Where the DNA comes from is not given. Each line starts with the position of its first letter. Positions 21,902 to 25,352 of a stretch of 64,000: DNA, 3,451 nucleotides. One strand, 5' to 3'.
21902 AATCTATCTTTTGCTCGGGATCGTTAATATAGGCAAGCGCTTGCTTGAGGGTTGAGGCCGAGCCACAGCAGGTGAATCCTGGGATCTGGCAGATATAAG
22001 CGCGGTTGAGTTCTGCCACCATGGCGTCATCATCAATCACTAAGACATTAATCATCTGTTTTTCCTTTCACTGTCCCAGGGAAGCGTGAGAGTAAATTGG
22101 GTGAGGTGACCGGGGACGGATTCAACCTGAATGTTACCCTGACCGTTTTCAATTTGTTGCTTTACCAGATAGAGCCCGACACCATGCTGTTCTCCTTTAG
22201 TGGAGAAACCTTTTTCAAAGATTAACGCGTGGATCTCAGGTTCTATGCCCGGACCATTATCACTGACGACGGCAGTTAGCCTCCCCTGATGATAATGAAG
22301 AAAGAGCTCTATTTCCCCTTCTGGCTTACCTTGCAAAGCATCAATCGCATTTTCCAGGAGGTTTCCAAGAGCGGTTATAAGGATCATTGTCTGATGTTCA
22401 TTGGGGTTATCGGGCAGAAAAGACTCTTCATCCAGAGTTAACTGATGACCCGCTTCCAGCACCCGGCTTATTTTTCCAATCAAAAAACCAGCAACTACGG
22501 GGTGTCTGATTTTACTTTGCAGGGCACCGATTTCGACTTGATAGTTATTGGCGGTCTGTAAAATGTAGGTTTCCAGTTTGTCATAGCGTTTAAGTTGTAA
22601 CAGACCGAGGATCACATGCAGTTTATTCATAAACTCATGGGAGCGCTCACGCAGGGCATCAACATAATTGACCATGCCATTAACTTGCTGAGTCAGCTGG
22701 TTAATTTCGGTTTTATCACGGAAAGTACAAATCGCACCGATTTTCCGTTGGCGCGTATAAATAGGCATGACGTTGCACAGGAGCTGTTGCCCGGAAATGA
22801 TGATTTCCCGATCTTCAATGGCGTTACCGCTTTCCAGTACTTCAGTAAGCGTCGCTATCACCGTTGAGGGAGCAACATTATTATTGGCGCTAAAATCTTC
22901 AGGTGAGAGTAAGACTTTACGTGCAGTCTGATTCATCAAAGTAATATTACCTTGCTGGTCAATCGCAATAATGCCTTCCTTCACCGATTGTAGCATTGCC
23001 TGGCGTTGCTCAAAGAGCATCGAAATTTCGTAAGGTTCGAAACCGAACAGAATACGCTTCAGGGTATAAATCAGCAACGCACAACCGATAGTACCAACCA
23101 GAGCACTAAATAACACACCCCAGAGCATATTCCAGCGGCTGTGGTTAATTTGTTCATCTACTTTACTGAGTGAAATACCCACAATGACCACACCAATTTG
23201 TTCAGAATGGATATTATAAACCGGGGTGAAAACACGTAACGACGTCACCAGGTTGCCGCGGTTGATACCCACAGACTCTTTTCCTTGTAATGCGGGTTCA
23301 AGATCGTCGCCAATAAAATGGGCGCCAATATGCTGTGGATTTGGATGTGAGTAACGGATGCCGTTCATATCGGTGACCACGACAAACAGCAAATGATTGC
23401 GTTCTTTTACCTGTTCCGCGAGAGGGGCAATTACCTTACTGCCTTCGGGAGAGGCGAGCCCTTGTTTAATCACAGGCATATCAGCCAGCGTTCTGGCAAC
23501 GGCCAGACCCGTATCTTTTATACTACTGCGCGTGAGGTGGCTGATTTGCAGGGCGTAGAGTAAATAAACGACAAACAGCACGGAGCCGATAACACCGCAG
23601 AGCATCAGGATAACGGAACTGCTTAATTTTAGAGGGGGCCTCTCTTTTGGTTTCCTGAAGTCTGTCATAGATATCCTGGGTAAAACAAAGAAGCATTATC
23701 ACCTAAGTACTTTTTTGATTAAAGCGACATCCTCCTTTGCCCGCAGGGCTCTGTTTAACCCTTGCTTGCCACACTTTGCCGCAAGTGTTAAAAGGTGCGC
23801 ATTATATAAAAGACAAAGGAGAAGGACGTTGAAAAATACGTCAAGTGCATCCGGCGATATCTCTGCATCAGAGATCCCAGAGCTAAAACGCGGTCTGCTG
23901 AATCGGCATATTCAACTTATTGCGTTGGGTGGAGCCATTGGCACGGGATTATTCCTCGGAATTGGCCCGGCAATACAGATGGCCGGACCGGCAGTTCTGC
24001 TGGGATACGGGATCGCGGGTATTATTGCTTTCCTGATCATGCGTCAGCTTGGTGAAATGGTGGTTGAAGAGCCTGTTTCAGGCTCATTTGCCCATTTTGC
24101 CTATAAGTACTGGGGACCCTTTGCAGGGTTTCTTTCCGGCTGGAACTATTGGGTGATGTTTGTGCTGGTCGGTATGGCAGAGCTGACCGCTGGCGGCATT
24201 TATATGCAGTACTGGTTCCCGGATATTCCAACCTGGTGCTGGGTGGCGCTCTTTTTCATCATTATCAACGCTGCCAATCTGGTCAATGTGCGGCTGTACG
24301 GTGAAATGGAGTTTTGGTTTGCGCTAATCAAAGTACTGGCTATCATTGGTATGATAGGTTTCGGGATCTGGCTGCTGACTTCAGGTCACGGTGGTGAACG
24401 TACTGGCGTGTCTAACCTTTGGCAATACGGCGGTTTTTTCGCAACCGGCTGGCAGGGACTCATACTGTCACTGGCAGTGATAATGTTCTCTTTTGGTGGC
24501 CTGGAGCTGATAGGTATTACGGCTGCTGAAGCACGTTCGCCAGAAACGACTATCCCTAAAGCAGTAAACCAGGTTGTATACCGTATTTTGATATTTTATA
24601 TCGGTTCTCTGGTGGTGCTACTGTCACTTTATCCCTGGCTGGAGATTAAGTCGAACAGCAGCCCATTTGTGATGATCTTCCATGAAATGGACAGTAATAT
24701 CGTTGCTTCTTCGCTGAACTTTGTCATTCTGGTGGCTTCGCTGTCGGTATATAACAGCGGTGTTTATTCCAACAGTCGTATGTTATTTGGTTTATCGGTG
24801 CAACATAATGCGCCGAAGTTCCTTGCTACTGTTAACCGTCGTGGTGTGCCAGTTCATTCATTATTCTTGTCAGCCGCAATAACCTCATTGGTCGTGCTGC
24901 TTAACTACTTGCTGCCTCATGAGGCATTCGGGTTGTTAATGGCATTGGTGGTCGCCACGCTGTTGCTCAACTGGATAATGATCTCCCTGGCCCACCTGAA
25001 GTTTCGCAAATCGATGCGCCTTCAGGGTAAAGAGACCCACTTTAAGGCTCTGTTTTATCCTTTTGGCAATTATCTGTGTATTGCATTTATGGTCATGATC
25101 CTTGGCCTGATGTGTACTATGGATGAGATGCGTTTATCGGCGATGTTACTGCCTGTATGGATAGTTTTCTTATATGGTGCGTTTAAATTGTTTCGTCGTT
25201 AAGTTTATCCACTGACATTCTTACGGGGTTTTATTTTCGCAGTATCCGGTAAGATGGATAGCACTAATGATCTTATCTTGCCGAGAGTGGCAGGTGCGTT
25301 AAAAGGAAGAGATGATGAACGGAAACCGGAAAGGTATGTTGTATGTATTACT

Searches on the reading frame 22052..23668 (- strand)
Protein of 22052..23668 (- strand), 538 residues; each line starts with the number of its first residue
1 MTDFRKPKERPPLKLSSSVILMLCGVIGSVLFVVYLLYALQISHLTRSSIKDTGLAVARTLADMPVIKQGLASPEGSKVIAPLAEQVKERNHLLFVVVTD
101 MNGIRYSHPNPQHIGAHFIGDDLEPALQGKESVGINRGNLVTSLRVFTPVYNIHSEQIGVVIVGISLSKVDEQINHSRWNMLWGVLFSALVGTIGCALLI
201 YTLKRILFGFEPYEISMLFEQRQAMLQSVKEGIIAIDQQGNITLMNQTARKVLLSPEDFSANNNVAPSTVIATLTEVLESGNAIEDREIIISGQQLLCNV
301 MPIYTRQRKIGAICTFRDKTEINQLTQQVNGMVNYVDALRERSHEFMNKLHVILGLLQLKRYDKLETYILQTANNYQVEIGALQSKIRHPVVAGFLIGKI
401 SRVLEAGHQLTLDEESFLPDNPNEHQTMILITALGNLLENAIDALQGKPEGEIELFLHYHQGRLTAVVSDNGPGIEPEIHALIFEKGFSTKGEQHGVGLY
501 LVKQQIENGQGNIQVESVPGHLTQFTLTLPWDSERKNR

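Call 66: search_protein_families(library=pfam, proteins=[window:22052-23668:-], max_evalue=0.001)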
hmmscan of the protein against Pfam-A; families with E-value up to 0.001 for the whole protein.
window:22052-23668:- (538 aa): 7 families
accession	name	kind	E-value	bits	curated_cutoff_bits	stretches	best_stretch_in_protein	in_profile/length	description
PF02518.31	HATPase_c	-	3.6e-22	79.3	26.4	1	430-531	6-109/111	Histidine kinase-, DNA gyrase B-, and HSP90-like ATPase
PF17203.10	sCache_3_2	-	8.4e-22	78.2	28.4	1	48-177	8-138/140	Single cache domain 3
PF14689.11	SPOB_a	-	1e-10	41.5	28.1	1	327-375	4-52/62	Sensor_kinase_SpoOB-type, alpha-helical domain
PF14501.12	HATPase_c_5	-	4.6e-08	33.4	22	1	430-517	6-90/102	GHKL domain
PF00989.32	PAS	-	9.9e-08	32.4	22.6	1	220-318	1-112/113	PAS fold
PF13581.12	HATPase_c_2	-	1.8e-05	25.2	27.4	1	433-504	35-107/127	Histidine kinase-like ATPase domain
PF02743.24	dCache_1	-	0.00017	21.7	45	1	57-176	32-161/240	Cache domain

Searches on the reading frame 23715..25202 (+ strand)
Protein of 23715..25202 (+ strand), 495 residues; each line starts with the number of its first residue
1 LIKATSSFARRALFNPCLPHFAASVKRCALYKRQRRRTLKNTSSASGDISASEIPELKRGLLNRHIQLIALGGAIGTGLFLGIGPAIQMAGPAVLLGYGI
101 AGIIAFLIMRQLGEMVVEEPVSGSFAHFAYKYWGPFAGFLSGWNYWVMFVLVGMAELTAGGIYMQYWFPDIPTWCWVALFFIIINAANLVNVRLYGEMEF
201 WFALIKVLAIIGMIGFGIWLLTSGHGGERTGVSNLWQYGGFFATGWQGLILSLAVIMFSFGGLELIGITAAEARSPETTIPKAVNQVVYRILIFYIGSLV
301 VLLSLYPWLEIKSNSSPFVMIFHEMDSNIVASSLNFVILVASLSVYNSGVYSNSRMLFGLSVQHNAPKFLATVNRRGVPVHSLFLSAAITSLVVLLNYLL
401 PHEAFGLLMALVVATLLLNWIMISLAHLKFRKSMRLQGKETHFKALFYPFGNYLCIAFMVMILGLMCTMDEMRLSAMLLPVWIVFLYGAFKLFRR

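Call 66: search_protein_families(library=pfam, proteins=[window:23715-25202:+], max_evalue=0.001)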
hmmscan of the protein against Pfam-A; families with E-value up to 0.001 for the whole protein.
window:23715-25202:+ (495 aa): 2 families
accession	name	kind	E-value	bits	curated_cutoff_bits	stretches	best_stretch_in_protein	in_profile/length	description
PF00324.27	AA_permease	-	2.1e-122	409.6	24.6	1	65-487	1-454/470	Amino acid permease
PF13520.12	AA_permease_2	-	5.4e-36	124.9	27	1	69-463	9-404/427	Amino acid permease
